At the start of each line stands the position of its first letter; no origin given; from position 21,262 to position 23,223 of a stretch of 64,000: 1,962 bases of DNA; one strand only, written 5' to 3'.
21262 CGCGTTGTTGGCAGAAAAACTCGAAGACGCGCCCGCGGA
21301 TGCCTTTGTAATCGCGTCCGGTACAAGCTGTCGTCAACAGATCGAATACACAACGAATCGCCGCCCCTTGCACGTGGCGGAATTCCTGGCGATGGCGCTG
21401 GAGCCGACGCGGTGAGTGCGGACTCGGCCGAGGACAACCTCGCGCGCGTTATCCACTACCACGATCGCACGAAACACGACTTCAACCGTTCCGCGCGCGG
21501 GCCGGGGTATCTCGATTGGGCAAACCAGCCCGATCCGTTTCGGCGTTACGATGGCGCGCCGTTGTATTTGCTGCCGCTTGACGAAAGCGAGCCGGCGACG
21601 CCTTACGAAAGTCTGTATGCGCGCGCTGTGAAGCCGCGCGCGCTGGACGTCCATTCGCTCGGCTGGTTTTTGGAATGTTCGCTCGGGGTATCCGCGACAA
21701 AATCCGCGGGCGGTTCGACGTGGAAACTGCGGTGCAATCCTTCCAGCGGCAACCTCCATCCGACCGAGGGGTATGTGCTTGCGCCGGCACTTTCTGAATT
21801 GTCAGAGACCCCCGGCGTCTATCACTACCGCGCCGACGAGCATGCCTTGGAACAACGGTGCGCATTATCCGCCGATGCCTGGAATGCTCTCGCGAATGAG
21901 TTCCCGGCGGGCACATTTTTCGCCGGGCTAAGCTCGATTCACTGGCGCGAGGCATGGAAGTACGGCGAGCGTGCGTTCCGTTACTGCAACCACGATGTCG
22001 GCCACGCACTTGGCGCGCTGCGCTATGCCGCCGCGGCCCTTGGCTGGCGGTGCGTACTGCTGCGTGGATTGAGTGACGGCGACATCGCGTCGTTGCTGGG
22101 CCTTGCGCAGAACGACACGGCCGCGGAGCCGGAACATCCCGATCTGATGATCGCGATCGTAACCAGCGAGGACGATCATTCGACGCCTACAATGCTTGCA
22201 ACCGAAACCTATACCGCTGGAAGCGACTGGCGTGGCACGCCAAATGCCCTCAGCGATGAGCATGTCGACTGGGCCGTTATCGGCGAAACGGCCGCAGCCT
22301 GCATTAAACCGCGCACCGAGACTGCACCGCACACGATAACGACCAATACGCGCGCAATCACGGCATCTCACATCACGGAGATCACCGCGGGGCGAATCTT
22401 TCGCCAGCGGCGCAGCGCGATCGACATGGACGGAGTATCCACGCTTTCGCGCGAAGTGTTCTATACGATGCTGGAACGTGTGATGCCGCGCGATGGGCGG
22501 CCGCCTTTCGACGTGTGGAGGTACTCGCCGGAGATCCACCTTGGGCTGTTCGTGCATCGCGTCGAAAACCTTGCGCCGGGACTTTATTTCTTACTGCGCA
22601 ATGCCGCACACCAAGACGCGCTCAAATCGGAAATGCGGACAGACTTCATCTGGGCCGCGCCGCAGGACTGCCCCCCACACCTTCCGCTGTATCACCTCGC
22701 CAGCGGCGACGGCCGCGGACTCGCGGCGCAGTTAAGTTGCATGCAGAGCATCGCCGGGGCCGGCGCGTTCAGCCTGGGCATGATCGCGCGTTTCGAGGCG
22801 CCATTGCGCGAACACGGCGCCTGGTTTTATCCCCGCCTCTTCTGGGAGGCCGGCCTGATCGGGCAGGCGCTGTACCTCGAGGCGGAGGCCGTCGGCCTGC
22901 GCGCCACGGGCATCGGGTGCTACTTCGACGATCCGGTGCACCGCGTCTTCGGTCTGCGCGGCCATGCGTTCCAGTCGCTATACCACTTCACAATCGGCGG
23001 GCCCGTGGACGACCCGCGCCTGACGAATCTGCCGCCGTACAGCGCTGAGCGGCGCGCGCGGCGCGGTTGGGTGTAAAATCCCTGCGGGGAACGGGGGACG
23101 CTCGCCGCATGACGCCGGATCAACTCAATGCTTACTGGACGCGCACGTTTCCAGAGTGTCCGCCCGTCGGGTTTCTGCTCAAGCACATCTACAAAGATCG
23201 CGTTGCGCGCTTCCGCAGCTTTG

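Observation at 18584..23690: Translationally coupled operon: YdiJ-like FAD/Fe-S/CCG oxidase, then tandem SagB-type nitroreductase, then unknown 193-aa protein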

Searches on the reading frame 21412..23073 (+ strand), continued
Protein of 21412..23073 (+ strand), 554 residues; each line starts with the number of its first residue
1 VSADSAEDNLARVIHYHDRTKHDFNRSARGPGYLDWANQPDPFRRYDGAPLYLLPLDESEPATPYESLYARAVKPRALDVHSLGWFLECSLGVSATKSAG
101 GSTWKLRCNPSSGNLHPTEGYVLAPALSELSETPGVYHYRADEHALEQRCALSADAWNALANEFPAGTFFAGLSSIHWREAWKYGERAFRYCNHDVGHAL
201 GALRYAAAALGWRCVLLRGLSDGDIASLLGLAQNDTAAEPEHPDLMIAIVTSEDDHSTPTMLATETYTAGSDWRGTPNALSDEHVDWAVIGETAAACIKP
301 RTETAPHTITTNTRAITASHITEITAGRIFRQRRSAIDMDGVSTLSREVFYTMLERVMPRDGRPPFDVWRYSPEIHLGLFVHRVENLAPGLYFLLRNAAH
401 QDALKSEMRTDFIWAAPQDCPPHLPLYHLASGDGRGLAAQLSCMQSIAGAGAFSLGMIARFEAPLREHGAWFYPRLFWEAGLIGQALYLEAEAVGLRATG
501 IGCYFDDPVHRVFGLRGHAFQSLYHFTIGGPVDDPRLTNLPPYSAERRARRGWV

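Call 64: find_encoding_contigs(protein=P0012, flank=6000, max_places=2)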
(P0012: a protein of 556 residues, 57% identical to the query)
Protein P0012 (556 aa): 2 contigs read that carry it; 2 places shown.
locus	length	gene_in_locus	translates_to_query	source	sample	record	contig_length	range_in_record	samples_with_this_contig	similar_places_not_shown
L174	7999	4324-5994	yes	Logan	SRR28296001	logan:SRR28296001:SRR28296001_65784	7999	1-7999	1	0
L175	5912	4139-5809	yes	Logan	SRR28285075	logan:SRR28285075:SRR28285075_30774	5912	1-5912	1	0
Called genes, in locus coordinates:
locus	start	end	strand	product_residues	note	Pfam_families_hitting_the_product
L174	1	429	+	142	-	?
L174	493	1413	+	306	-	PF02401:LYTB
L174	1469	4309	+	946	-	PF01565:FAD_binding_4, PF02913:FAD-oxidase_C, PF13237:Fer4_10 (faint), PF13183:Fer4_8, PF13534:Fer4_17 (weak), PF02754:CCG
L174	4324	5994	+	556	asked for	PF00881:Nitroreductase (faint)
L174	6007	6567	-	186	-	PF00753:Lactamase_B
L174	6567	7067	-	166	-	-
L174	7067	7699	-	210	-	PF13646:HEAT_2 (weak)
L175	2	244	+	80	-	?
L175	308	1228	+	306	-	PF02401:LYTB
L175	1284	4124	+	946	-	PF01565:FAD_binding_4, PF02913:FAD-oxidase_C, PF13237:Fer4_10 (faint), PF13183:Fer4_8, PF13534:Fer4_17 (weak), PF02754:CCG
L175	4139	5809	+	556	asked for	PF00881:Nitroreductase (faint)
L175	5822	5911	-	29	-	?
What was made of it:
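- DUF3885 is absent in L174/L175 (call 64).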

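Call 74: search_protein_families(library=ncbifam, proteins=[P0280, P0415], max_evalue=0.01)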
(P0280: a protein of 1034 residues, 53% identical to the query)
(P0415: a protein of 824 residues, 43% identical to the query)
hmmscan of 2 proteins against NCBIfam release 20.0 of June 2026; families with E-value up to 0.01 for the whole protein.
P0280 (1034 aa): 2 families
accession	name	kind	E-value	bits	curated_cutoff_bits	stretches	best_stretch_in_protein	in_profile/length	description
TIGR03605.1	antibiot_sagB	domain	1.9e-34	118.6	78.4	2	77-230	2-160/173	SagB family peptide dehydrogenase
TIGR04511.1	SagB_rel_DH_2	exception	5.9e-19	68.4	240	2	73-230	191-355/380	putative peptide maturation dehydrogenase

P0415 (824 aa): 20 families
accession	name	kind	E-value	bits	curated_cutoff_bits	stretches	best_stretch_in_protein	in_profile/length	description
TIGR03605.1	antibiot_sagB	domain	2e-30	105.5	78.4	2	87-216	2-145/173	SagB family peptide dehydrogenase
NF001195.0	PRK00162.1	equivalog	9.3e-22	77.4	102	1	565-664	3-101/108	thiosulfate sulfurtransferase GlpE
TIGR04511.1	SagB_rel_DH_2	exception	1.1e-21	77.4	240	2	83-229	191-354/380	putative peptide maturation dehydrogenase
NF006444.0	PRK08762.1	equivalog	7.6e-12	44.6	449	1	559-669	7-117/387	molybdopterin-synthase adenylyltransferase MoeB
NF041931.2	MzaA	equivalog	3.1e-11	42.8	800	2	699-756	33-90/726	MZA anti-phage system associated sigma-70 family RNA polymerase sigma factor MzaA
NF041203.1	rhodanese_LYCAU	equivalog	5.8e-10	38.9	115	1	563-661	17-118/126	rhodanese-related (seleno)protein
NF045521.1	rhoda_near_glyco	subfamily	1.8e-09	37.6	145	1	574-661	22-110/144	rhodanese homology domain-containing protein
NF043022.1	T4SS_AnkG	equivalog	7.4e-08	31.6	500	1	701-781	365-450/455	Dot/Icm T4SS effector AnkG/AnkZ/LegA7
NF005902.0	PRK07878.1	equivalog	3.5e-06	26.2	647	1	568-665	288-387/392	adenylyltransferase/sulfurtransferase MoeZ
NF043023.1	T4SS_AnkH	equivalog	1.4e-05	24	600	1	701-791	32-122/467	Dot/Icm T4SS effector AnkH/LegA3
NF043029.1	T4SS_AnkY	equivalog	2.5e-05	22.9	600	1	735-816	459-540/543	Dot/Icm T4SS effector AnkY/LegA9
NF008752.0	PRK11784.1-4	equivalog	0.00012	21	266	1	612-671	81-140/357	tRNA 2-selenouridine(34) synthase MnmH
NF043021.1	T4SS_AnkF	equivalog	0.00012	20.5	1000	1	701-731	619-649/917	Dot/Icm T4SS effector AnkF/LegA14/Ceg31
NF001133.1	PRK00142.1-1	equivalog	0.00014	21.6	170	1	564-659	103-203/229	oxygen-dependent tRNA uridine(34) hydroxylase TrhO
NF045694.1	seleno_TsoB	exception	0.00036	18.7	805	1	565-662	42-152/572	rhodanese/DsbD fusion-like selenoprotein TsoB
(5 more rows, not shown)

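Call 77: predict_structure(alignment_id=A1)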
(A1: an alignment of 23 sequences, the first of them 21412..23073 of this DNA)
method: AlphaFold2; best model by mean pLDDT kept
length: 554 residues; sequences in the alignment: 23
mean_pLDDT: 85.6   pTM: 0.92
mean pLDDT of the five models: 85.6, 85.6, 83.0, 81.4, 80.8
residues with pLDDT >= 90: 290; 70-90: 203; 50-70: 47; < 50: 14
segments of 3 or more residues with pLDDT < 50: 25-34
pLDDT, mean of each block of 10 residues (from residue 1): 79 91 51 56 89 81 88 90 92 80 73 69 93 94 93 90 93 89 81 91 95 94 93 72 95 88 67 86 78 94 85 72 84 76 94 93 88 96 95 97 95 95 96 87 81 94 96 96 93 86 69 91 89 73 81 50
secondary structure, 60 per line:
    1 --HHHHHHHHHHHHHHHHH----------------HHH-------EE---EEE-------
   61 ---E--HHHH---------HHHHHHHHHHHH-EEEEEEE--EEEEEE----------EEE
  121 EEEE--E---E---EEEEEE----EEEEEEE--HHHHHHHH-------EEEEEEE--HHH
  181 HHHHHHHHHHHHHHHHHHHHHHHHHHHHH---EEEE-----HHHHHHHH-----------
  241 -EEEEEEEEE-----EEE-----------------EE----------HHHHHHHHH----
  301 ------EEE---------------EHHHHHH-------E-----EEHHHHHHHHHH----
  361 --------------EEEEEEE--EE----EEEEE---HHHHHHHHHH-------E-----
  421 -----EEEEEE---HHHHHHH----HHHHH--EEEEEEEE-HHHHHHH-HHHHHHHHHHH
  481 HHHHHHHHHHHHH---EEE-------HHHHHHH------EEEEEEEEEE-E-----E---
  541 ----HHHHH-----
elements in order: H3-19 E51-53 H67-70 H80-91 E93-99 E102-107 E118-124 E135-140 E145-151 H154-161 E169-175 H178-209 E213-216 H222-229 E242-250 E256-258 H288-296 E307-309 H326-331 H347-356 E375-381 E390-394 H398-407 E426-431 H435-441 H446-450 E453-460 H462-468 H470-493 E497-499 H507-513 E520-529 H545-549
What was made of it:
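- On SagB/ThcOx-type dehydrogenase domain (NCBIfam TIGR03605): The model has pLDDT 85.6 and pTM 0.92 (call 77).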

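Call 82: fold_search(model_id=the predicted structure, library=pdb)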
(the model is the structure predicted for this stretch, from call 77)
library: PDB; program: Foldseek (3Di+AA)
matches with E <= 10: 267; with E <= 0.001: 45
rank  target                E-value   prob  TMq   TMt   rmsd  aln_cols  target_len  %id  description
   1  3eo7                  3.7e-26  1.00  0.64  0.73   9.0       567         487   20  Crystal structure of a putative nitroreductase (ava_2154) from anabaena variabilis atcc 29413 at 1.80 A resolution (released 2008-10-28)
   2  8pz5_A                2.0e-08  1.00  0.32  0.38   5.7       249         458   17  Structure of ThcOx, solved at wavelength 3.099 A (released 2023-10-25)
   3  5lq4_B                4.1e-08  1.00  0.31  0.36   6.6       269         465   17  The Structure of ThcOx, the First Oxidase Protein from the Cyanobactin Pathways (released 2016-11-09)
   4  5lq4_A                1.1e-07  1.00  0.33  0.39   5.2       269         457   17  The Structure of ThcOx, the First Oxidase Protein from the Cyanobactin Pathways (released 2016-11-09)
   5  3hj9_A                2.6e-07  1.00  0.27  0.64   9.8       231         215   18  Crystal structure of a putative nitroreductase (reut_a1228) from ralstonia eutropha jmp134 at 2.00 A resolution (released 2009-06-16)
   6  3hj9_B                3.4e-07  1.00  0.26  0.63   9.6       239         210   18  Crystal structure of a putative nitroreductase (reut_a1228) from ralstonia eutropha jmp134 at 2.00 A resolution (released 2009-06-16)
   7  7ly7_B                3.8e-07  1.00  0.27  0.44  10.0       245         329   19  Crystal structure of the elongation module of the bacillamide NRPS, BmdB, in complex with the oxidase BmdC (released 2022-02-02)
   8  6grh_C                3.6e-06  1.00  0.26  0.50  14.5       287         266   17  E. coli Microcin synthetase McbBCD complex with truncated pro-MccB17 bound (released 2019-01-30)
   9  3hoi                  6.3e-06  1.00  0.26  0.68   5.1       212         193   19  Crystal structure of FMN-dependent nitroreductase BF3017 from Bacteroides fragilis NCTC 9343 (YP_212631.1) from Bacteroi (released 2009-06-23)
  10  7ly4_A                6.3e-06  1.00  0.26  0.42  10.5       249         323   19  Cryo-EM structure of the elongation module of the bacillamide NRPS, BmdB, in complex with the oxidase, BmdC (released 2022-02-02)
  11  6gos_C                6.7e-06  1.00  0.25  0.49  14.5       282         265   17  E. coli Microcin synthetase McbBCD complex with pro-MccB17 bound (released 2019-01-30)
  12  8cqs_B                7.9e-06  1.00  0.28  0.71   4.7       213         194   17  Flavin mononucleotide-dependent nitroreductase B.thetaiotaomicron (BT_0217) (released 2024-03-27)
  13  8cqs_A                1.0e-05  1.00  0.27  0.68   5.2       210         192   18  Flavin mononucleotide-dependent nitroreductase B.thetaiotaomicron (BT_0217) (released 2024-03-27)
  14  7ly5_B                1.5e-05  1.00  0.25  0.65   8.7       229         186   19  Proteolyzed crystal structure of the bacillamide NRPS, BmdB, in complex with the oxidase BmdC (released 2022-02-02)
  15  8cqt_A                8.5e-05  1.00  0.20  0.63   8.2       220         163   16  Flavin mononucleotide-dependent nitroreductase B.thetaiotaomicron (BT_1316) (released 2024-03-27)
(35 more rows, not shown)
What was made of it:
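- On SagB/ThcOx-type dehydrogenase domain (NCBIfam TIGR03605): The Foldseek order is 3EO7, ThcOx, 3HJ9, BmdC, McbC, then generic nitroreductases (call 82).
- The fold is closest to ThcOx, BmdC and McbC after 3EO7 (call 82). Many generic nitroreductases appear in the fold-search list (call 82). The SagB/ThcOx-type structures rank first (call 82).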

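Call 86: search_protein_families(library=padloc, proteins=[window:21412-23073:+], max_evalue=0.001)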
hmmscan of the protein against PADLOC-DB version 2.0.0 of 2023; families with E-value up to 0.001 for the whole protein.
window:21412-23073:+ (554 aa): 0 families

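Call 87: search_protein_families(library=pfam, proteins=[L001:966-1709:+, L001:3444-4403:+, L002:6596-8005:+, L035:6193-7932:+, L056:3615-5255:+, L063:4362-6035:+, L063:7699-9132:+, L049:9674-10330:+, L067:9641-10240:+, L057:7466-8347:+], max_evalue=0.001)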
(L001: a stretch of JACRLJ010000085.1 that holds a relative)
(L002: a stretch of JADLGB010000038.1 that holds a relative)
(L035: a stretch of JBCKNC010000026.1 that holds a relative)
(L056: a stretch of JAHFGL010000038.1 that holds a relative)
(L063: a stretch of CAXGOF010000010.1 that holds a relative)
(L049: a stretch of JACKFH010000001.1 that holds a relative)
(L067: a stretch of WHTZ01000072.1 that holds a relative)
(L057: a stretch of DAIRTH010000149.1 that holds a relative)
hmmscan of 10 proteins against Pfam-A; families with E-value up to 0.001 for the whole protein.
L001:966-1709:+ (248 aa): 0 families

L001:3444-4403:+ (320 aa): 1 family
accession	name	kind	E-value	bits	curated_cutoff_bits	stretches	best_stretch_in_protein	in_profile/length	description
PF02219.23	MTHFR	-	5.4e-89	298.8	24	1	29-310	4-286/287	Methylenetetrahydrofolate reductase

L002:6596-8005:+ (470 aa): 0 families

L035:6193-7932:+ (580 aa): 1 family
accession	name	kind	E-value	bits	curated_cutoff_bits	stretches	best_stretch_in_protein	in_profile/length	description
PF02696.19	SelO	-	3.6e-63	214.4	22.8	1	57-541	18-462/466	Protein adenylyltransferase SelO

L056:3615-5255:+ (547 aa): 11 families
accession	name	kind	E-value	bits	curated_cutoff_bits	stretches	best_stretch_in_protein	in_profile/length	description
PF00515.34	TPR_1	-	3.5e-16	58.7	27.8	1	471-502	3-34/34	Tetratricopeptide repeat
PF13431.12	TPR_17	-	6.1e-15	54.6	24.4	1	492-522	2-32/34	Tetratricopeptide repeat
PF07719.23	TPR_2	-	1.2e-14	53.5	27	1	471-502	3-34/34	Tetratricopeptide repeat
PF13414.12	TPR_11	-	1.3e-11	44.4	26.8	1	410-446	3-39/42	TPR repeat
PF13432.12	TPR_16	-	1.6e-10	41.6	32.7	1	473-529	1-57/65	Tetratricopeptide repeat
PF13231.12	PMT_2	-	8.6e-09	36.2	26.1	1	94-225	24-149/160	Dolichyl-phosphate-mannose-protein mannosyltransferase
PF14559.12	TPR_19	-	2.5e-06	28.2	25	1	480-531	2-53/68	Tetratricopeptide repeat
PF13428.12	TPR_14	-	4.1e-06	27.4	23.5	0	470-510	2-42/44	Tetratricopeptide repeat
PF13424.12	TPR_12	-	5.5e-06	26.9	30.1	0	437-498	5-74/77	Tetratricopeptide repeat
PF13181.12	TPR_8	-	2.2e-05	24.7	25.7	1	471-502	3-34/34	Tetratricopeptide repeat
PF13374.12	TPR_10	-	0.00041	20.7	27.5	0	472-498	5-31/42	Tetratricopeptide repeat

L063:4362-6035:+ (558 aa): 1 family
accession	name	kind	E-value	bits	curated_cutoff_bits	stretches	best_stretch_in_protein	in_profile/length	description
PF02696.19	SelO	-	8e-68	229.7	22.8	1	44-520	18-463/466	Protein adenylyltransferase SelO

L063:7699-9132:+ (478 aa): 7 families
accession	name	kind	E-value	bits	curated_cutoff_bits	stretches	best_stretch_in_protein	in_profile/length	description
PF13472.12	Lipase_GDSL_2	-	7.2e-25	88.9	32.9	1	277-454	1-175/178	GDSL-like Lipase/Acylhydrolase family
PF00657.28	Lipase_GDSL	-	6.5e-16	59.5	23.6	1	275-459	1-205/208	GDSL-like Lipase/Acylhydrolase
PF04311.20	DUF459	-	1.3e-08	34.9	27.2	1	274-459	1-191/197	Protein of unknown function (DUF459)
PF00326.27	Peptidase_S9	-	8.6e-08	32.4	22.6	1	125-176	46-97/213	Prolyl oligopeptidase family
PF02230.22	Abhydrolase_2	-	4.2e-06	27.2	23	1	50-236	12-204/217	Phospholipase/Carboxylesterase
PF12697.13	Abhydrolase_6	-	4.5e-05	24.6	26.3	1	55-248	1-154/217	Alpha/beta hydrolase family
PF00756.26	Esterase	-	5.6e-05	23.5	22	1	38-171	11-143/251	Putative esterase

L049:9674-10330:+ (219 aa): 1 family
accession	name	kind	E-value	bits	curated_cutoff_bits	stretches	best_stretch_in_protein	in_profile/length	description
PF03734.19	YkuD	-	1.7e-21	77.7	23.4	1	65-217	5-146/146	L,D-transpeptidase catalytic domain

L067:9641-10240:+ (200 aa): 1 family
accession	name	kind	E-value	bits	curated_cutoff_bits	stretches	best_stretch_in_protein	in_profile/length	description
PF00581.25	Rhodanese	-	2.1e-15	57.4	22.2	1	100-191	1-101/102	Rhodanese-like domain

L057:7466-8347:+ (294 aa): 1 family
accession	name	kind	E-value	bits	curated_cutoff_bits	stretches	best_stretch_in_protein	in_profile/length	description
PF00484.24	Pro_CA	-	1.9e-40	139.2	25.7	1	129-278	1-156/156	Carbonic anhydrase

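Call 89: search_protein_families(library=pfam, proteins=[L067:5332-7896:+, L076:5731-7935:+, L071:5703-7877:-, L042:5987-7753:+, L034:9660-11072:+, L002:9738-10904:-, L075:2621-4192:+, L060:2598-3197:+], max_evalue=0.001)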
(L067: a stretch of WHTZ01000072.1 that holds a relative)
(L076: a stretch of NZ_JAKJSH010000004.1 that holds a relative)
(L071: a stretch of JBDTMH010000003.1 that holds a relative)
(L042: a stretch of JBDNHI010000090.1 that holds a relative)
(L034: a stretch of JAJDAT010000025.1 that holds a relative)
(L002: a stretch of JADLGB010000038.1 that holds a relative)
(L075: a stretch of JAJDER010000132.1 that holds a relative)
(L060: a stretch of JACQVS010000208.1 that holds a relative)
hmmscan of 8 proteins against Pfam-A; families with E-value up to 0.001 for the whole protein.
L067:5332-7896:+ (855 aa): 3 families
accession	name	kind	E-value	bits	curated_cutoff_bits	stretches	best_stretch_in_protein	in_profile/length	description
PF03190.21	Thioredox_DsbH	-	6.5e-26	91.7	27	1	273-353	79-159/163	Protein of unknown function, DUF255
PF07944.18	Beta-AFase-like_GH127_cat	-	2.1e-08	34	24.9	1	605-688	130-204/376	Beta-L-arabinofuranosidase, GH127 catalytic domain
PF07470.19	Glyco_hydro_88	-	4.3e-05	23.1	26.6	0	602-708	31-121/352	Glycosyl Hydrolase Family 88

L076:5731-7935:+ (735 aa): 3 families
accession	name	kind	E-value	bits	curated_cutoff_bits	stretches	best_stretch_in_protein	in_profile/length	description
PF03190.21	Thioredox_DsbH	-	3.5e-72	242.1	27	1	40-201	2-163/163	Protein of unknown function, DUF255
PF13899.12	Thioredoxin_7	-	6.8e-12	45.8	27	1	59-123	1-65/83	Thioredoxin-like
PF00759.25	Glyco_hydro_9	-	3.6e-05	23.7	27.7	1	450-572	141-279/444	Glycosyl hydrolase family 9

L071:5703-7877:- (725 aa): 2 families
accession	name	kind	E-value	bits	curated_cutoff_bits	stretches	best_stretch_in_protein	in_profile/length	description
PF03190.21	Thioredox_DsbH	-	2.8e-74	248.9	27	1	49-209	2-162/163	Protein of unknown function, DUF255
PF13899.12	Thioredoxin_7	-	5.6e-10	39.7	27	1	68-158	1-83/83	Thioredoxin-like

L042:5987-7753:+ (589 aa): 1 family
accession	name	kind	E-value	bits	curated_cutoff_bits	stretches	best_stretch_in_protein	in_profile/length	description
PF02696.19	SelO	-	5.6e-64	217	22.8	1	53-551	18-463/466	Protein adenylyltransferase SelO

L034:9660-11072:+ (471 aa): 1 family
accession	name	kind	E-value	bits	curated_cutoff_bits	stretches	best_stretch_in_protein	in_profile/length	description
PF00248.27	Aldo_ket_red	-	1.2e-12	48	24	1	44-213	4-145/291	Aldo/keto reductase family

L002:9738-10904:- (389 aa): 1 family
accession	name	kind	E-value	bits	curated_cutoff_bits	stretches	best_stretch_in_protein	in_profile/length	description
PF01553.26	Acyltransferase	-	1.2e-06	28.8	23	1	70-187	4-115/132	Acyltransferase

L075:2621-4192:+ (524 aa): 1 family
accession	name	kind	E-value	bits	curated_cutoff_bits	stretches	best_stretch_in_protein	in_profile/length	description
PF16976.10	RcpC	-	0.00083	19.7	28.8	0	336-398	46-113/114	Flp pilus assembly protein RcpC/CpaB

L060:2598-3197:+ (200 aa): 1 family
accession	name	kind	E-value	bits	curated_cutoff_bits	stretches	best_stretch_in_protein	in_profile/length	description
PF03070.21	TENA_THI-4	-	5.5e-14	52.9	22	1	16-199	7-209/210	TENA/THI-4/PQQC family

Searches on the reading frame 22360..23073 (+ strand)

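Call 74: search_protein_families(library=ncbifam, proteins=[window:22360-23073:+], max_evalue=0.01)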
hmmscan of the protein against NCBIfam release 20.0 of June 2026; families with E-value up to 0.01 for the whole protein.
window:22360-23073:+ (238 aa): 2 families
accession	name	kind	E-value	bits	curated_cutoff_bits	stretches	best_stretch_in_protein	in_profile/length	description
TIGR03605.1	antibiot_sagB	domain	1.2e-05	24.9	78.4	1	136-213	95-172/173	SagB family peptide dehydrogenase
TIGR04511.1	SagB_rel_DH_2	exception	0.0075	15.4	240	0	63-200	238-354/380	putative peptide maturation dehydrogenase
